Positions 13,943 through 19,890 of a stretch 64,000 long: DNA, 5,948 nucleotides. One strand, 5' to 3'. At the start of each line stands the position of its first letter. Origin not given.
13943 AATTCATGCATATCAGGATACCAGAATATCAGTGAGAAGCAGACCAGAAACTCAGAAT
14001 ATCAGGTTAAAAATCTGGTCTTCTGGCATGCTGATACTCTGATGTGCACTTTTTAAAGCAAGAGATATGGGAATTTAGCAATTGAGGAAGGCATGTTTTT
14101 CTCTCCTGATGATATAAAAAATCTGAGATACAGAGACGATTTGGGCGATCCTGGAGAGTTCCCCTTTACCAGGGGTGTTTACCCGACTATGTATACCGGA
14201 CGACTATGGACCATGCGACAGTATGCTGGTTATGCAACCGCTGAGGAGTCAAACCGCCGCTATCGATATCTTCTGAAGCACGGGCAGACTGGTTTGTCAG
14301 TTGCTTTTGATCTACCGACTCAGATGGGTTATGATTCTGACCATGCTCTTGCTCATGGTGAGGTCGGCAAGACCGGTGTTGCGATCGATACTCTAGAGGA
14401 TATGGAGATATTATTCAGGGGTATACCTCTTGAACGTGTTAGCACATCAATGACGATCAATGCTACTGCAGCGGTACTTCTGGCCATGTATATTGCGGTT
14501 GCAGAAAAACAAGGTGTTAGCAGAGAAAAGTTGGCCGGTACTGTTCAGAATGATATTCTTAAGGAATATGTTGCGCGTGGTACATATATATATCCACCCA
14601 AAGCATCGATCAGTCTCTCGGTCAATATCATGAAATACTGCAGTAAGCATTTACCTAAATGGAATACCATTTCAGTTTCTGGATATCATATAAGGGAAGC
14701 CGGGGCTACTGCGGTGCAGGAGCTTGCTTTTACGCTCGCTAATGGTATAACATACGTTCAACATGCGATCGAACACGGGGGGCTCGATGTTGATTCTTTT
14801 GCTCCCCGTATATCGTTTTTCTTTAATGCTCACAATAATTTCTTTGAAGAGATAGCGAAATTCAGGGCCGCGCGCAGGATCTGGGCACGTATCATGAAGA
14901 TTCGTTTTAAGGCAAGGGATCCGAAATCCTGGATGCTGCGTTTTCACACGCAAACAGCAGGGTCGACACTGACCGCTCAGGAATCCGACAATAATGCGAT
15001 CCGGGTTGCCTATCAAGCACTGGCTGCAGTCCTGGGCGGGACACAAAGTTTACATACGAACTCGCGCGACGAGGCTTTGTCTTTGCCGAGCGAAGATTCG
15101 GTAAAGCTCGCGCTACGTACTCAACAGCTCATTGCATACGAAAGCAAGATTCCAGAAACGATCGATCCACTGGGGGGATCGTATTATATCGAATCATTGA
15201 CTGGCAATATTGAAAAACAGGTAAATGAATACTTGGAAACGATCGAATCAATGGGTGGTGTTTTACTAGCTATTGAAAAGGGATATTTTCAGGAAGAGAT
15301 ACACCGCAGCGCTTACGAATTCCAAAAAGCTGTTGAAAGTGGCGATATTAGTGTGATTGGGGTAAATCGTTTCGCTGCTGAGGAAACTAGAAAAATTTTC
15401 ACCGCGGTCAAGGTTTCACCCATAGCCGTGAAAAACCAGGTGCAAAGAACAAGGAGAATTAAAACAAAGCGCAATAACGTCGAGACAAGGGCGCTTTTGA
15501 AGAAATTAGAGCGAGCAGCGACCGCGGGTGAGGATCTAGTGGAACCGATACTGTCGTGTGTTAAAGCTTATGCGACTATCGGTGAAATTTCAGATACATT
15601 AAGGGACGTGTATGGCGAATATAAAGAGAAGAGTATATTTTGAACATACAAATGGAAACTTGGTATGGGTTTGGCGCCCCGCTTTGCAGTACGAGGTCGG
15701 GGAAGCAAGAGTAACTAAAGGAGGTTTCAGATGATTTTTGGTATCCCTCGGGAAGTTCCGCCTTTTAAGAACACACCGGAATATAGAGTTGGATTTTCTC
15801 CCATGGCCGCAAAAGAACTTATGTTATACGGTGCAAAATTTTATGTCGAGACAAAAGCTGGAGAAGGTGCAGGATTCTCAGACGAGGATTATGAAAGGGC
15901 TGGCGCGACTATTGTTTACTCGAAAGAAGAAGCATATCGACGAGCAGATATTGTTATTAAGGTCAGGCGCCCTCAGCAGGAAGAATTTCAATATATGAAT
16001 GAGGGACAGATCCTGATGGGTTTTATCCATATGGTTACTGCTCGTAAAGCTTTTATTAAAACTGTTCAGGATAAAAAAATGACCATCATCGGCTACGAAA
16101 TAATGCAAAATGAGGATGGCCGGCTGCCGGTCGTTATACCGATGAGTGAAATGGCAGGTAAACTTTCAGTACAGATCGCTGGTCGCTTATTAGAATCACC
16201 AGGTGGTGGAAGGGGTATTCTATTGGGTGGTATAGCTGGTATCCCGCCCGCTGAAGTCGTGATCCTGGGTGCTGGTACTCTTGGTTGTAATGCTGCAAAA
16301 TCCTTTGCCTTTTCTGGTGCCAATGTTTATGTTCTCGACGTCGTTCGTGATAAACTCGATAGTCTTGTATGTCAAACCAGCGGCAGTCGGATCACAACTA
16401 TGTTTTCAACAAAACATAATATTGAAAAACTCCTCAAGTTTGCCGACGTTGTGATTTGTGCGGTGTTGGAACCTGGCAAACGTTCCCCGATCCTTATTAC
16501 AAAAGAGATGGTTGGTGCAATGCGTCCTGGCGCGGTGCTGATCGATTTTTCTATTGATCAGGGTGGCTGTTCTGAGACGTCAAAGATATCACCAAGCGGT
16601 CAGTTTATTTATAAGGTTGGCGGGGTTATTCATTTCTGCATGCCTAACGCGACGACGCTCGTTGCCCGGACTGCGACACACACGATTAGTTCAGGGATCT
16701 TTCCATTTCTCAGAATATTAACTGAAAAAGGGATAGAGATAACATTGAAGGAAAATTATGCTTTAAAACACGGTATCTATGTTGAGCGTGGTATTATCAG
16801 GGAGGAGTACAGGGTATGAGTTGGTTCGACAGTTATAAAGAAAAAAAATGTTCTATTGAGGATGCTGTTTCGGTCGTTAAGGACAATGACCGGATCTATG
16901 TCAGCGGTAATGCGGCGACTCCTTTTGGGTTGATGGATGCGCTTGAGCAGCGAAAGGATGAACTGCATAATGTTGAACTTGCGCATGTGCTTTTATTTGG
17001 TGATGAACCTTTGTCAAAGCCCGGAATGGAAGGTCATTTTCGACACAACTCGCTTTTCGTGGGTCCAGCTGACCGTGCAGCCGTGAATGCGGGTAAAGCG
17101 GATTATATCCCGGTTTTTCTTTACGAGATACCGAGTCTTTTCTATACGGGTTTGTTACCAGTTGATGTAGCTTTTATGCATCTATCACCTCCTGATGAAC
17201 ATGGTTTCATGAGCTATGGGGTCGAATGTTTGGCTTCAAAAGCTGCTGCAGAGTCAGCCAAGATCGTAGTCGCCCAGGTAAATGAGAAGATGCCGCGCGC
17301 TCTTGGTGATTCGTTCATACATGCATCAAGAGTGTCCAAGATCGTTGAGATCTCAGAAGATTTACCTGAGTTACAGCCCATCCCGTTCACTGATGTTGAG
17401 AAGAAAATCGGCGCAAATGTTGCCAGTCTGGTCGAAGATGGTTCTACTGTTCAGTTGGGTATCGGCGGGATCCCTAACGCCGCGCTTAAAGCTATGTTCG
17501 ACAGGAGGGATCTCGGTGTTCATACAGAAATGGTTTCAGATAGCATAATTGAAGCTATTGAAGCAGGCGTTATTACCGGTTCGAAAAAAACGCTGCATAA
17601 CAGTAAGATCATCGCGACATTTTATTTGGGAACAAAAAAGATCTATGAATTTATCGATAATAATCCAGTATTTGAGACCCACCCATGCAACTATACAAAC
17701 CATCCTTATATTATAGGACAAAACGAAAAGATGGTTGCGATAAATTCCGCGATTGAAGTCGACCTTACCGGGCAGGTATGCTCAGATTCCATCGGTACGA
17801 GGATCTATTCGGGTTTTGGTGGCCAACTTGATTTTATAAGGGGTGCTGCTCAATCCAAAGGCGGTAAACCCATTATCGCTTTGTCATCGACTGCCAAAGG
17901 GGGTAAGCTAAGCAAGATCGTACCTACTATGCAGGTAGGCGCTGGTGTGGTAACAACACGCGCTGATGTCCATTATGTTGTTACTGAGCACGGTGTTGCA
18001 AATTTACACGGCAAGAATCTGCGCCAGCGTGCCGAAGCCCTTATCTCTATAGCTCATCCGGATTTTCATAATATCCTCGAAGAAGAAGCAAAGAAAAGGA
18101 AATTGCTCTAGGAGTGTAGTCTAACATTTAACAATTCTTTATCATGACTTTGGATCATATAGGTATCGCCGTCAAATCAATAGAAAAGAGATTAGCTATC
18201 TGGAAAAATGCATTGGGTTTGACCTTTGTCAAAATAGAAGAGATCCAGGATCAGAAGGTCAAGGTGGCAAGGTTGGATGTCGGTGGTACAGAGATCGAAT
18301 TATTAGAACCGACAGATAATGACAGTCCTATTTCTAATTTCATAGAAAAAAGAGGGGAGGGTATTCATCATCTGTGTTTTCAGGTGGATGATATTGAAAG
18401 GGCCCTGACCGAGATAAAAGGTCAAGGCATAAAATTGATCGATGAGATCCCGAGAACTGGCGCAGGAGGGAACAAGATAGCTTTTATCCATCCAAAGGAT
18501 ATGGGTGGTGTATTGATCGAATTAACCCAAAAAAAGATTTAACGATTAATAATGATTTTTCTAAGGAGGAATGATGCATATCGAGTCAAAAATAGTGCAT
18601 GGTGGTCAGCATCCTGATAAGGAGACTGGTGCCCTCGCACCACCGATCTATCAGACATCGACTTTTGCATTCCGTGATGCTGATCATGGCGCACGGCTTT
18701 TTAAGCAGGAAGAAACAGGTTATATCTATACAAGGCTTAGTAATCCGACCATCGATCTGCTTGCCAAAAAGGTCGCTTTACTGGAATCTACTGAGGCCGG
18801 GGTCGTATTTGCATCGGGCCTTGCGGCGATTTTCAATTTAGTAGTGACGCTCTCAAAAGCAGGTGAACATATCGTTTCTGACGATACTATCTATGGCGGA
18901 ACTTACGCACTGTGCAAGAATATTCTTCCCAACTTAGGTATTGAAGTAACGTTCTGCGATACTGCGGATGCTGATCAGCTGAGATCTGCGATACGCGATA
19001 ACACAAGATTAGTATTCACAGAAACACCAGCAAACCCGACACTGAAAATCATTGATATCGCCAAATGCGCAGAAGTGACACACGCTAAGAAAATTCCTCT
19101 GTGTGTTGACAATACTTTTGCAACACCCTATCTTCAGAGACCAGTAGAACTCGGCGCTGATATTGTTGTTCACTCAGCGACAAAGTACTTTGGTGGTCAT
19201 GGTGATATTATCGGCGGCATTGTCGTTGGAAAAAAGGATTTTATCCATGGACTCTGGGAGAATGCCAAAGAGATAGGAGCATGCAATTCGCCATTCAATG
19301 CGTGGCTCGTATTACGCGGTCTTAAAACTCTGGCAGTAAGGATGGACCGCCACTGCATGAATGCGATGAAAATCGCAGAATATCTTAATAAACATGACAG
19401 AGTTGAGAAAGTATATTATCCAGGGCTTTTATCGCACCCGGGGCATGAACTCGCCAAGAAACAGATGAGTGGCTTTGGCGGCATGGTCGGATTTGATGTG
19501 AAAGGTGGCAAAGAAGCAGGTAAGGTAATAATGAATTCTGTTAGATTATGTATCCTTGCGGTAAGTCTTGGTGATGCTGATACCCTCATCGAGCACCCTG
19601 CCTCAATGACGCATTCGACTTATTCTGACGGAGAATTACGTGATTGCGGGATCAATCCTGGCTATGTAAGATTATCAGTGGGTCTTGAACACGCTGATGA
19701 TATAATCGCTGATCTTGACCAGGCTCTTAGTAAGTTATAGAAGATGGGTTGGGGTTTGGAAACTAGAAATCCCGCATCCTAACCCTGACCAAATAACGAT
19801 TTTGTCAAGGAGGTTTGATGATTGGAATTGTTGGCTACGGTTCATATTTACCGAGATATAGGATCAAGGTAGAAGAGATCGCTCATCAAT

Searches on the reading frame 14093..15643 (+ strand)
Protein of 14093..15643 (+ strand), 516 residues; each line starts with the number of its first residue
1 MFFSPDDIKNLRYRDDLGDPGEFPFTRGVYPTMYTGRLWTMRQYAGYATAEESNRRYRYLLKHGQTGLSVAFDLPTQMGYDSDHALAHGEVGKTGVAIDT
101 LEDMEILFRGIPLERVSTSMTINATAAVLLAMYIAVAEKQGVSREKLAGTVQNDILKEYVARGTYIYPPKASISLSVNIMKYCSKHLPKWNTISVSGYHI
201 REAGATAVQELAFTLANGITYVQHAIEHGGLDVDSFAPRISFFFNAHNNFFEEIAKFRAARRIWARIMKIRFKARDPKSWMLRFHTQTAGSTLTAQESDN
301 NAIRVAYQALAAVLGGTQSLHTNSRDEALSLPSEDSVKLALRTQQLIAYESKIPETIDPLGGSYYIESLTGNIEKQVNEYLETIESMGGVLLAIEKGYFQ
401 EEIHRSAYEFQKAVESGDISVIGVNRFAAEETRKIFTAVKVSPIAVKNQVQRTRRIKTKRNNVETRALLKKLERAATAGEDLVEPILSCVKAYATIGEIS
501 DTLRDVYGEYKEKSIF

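Call 4: search_protein_families(library=pfam, proteins=[window:14093-15643:+])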
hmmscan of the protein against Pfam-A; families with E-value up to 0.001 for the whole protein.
window:14093-15643:+ (516 aa): 1 family
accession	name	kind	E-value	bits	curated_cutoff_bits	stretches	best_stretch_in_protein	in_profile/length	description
PF01642.28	MM_CoA_mutase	-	3.2e-219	729.2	22.1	1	3-508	12-512/512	Methylmalonyl-CoA mutase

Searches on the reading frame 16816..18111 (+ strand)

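Call 4: search_protein_families(library=pfam, proteins=[window:16816-18111:+])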
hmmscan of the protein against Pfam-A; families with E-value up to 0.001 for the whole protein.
window:16816-18111:+ (431 aa): 2 families
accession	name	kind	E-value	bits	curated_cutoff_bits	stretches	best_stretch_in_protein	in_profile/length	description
PF13336.12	AcetylCoA_hyd_C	-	1.7e-68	229.8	23.7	1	272-425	1-154/154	Acetyl-CoA hydrolase/transferase C-terminal domain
PF02550.21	AcetylCoA_hydro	-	4.7e-31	108.8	24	1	6-178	4-188/198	Acetyl-CoA hydrolase/transferase N-terminal domain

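Call 59: search_protein_families(library=ncbifam, proteins=[window:16816-18111:+], max_evalue=1e-20)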
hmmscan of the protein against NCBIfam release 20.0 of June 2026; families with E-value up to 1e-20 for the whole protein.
window:16816-18111:+ (431 aa): 4 families
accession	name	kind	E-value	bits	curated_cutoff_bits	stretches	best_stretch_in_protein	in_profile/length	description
TIGR03948.1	butyr_acet_CoA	equivalog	1.1e-101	340.8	674.8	1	5-429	4-438/445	butyryl-CoA:acetate CoA-transferase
TIGR03458.1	YgfH_subfam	subfamily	2.4e-38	132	658.7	1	205-424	248-458/489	succinate CoA transferase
NF053666.1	BtrAceCoATfers1341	equivalog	1.4e-34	119.9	740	1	169-425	201-459/492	butyryl-CoA:acetate CoA transferase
NF053853.1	ScActCoATferScpC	equivalog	8.9e-32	110.4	500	1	209-423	256-461/493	succinyl-CoA:acetate CoA-transferase ScpC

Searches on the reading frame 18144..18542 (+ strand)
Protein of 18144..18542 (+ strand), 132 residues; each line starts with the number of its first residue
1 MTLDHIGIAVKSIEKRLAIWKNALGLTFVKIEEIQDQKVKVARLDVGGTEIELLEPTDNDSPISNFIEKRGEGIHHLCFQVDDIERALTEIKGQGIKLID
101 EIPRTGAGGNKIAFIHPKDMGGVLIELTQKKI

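Call 4: search_protein_families(library=pfam, proteins=[window:18144-18542:+])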
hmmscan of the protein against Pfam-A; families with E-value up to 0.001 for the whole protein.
window:18144-18542:+ (132 aa): 3 families
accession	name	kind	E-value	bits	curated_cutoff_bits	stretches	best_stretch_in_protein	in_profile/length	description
PF13669.12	Glyoxalase_4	-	1.8e-27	96.2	27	1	4-114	1-109/109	Glyoxalase/Bleomycin resistance protein/Dioxygenase superfamily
PF00903.31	Glyoxalase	-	1.1e-20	74.7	20.6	1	3-127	2-121/121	Glyoxalase/Bleomycin resistance protein/Dioxygenase superfamily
PF13468.12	Glyoxalase_3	-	6.1e-08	33.3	25.1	1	3-105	1-106/176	Glyoxalase-like domain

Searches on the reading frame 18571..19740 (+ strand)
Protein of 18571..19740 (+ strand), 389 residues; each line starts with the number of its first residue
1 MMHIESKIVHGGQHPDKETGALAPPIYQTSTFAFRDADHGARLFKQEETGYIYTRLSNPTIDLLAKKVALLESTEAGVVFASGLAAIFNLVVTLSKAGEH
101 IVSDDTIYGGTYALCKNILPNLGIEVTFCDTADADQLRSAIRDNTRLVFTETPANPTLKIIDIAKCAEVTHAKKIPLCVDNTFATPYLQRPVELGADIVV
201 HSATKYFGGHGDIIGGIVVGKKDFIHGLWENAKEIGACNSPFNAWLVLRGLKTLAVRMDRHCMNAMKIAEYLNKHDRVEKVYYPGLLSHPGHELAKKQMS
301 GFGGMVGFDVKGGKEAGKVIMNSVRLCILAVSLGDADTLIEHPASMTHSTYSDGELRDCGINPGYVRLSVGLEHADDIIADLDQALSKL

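Call 4: search_protein_families(library=pfam, proteins=[window:18571-19740:+])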
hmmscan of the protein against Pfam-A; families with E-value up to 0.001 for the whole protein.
window:18571-19740:+ (389 aa): 5 families
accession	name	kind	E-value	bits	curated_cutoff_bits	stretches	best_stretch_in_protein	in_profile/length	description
PF01053.26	Cys_Met_Meta_PP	-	5.1e-150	499.7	27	1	6-386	2-380/381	Cys/Met metabolism PLP-dependent enzyme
PF00155.27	Aminotran_1_2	-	1e-10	41.8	19.7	1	46-226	33-239/361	Aminotransferase class I and II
PF00266.25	Aminotran_5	-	1.4e-07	31.3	21.5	1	75-225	61-218/371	Aminotransferase class-V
PF06838.17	Met_gamma_lyase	-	1.6e-06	27.4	24.2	1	48-226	47-244/405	Methionine gamma-lyase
PF03841.19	SelA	-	8.4e-05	22.2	22.8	0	63-231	51-236/367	L-seryl-tRNA selenium transferase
